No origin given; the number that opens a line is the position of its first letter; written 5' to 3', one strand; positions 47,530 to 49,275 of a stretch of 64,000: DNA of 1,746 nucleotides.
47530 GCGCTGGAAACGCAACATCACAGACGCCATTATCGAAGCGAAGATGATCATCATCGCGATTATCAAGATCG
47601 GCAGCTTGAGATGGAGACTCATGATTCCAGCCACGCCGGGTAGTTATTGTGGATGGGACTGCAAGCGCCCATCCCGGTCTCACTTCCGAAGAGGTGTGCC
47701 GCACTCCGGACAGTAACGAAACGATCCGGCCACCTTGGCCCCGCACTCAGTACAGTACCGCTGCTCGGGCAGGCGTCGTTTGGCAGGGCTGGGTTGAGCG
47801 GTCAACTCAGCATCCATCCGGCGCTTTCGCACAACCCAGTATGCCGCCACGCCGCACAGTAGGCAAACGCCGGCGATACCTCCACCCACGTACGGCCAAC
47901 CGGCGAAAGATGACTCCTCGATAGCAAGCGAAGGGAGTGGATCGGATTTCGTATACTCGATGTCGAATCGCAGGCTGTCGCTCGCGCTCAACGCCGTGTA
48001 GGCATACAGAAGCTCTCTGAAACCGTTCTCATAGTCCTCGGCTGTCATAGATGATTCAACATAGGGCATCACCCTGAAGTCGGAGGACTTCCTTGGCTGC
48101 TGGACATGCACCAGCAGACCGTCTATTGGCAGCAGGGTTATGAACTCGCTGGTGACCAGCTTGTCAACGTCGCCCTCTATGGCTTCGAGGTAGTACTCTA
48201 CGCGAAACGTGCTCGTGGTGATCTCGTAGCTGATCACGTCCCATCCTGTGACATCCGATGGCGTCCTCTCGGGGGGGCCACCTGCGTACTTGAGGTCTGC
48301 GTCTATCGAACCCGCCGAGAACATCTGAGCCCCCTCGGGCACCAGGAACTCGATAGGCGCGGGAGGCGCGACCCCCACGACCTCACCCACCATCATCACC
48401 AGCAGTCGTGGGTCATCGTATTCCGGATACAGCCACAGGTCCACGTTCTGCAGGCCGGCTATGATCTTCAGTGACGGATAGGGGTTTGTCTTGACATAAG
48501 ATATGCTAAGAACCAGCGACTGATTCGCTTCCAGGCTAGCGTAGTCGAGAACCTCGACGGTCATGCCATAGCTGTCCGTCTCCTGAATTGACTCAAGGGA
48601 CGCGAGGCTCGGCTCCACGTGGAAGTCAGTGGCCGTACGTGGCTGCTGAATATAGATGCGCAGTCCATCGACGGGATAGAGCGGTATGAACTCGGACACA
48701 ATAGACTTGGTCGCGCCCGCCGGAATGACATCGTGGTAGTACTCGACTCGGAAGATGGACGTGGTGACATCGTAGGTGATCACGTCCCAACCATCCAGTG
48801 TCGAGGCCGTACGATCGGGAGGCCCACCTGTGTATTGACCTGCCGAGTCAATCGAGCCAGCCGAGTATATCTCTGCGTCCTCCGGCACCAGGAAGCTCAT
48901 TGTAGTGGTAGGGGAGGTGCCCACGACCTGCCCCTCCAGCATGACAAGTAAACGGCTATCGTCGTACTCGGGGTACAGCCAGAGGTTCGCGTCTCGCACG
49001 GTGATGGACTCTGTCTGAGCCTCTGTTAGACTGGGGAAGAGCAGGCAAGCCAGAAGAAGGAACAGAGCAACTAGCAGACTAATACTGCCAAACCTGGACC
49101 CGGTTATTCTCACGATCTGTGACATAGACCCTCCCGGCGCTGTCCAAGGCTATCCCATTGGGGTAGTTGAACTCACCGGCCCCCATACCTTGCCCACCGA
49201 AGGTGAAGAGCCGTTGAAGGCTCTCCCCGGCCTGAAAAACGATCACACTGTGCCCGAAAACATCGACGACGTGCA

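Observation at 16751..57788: ~40-kb self-contained cytochrome island with electron-transfer cytochromes plus their own haem synthesis, maturation and sensing genes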

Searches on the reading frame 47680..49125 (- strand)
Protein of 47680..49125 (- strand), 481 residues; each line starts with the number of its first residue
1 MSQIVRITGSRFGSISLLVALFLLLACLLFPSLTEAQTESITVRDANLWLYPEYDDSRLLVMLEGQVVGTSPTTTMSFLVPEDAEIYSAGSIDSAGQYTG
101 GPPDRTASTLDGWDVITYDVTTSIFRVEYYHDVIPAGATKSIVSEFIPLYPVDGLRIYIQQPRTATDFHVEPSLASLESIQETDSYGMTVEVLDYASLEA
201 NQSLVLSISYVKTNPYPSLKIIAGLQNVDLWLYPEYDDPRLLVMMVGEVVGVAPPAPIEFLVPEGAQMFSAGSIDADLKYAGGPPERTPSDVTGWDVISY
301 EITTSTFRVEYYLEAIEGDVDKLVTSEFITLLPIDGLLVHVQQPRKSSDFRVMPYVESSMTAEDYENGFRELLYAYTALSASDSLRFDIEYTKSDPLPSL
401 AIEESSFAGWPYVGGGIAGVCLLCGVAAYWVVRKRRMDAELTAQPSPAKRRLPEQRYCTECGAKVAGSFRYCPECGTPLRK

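Call 6: search_protein_families(library=pfam, proteins=[window:47680-49125:-], max_evalue=0.01)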
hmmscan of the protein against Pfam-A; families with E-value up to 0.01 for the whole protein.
window:47680-49125:- (481 aa): 5 families
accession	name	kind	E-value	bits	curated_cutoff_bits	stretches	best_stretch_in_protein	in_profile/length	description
PF13240.11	Zn_Ribbon_1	-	1.8e-06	27.9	25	1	457-479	1-23/23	zinc-ribbon domain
PF24463.1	DUF7577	-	1.2e-05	25.3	28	1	455-480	2-27/27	Domain of unknown function (DUF7577)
PF17032.10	Zn_ribbon_15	-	0.0002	22.5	28.9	1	454-476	51-73/73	zinc-ribbon family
PF12773.13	DZR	-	0.0029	18.2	27.3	1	458-480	1-23/45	Double zinc ribbon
PF13248.11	Zn_ribbon_3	-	0.0077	16.1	27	0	456-479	3-26/26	zinc-ribbon domain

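Call 16: search_protein_families(library=ncbifam, proteins=[window:47680-49125:-], max_evalue=0.01)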
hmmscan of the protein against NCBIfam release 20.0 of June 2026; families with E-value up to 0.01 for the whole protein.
window:47680-49125:- (481 aa): 1 family
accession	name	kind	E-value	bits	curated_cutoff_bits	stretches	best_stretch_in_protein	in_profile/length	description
NF045510.1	4Cys_prefix_kin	domain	0.0023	18.1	24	0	454-464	15-25/26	4-Cys prefix domain-containing protein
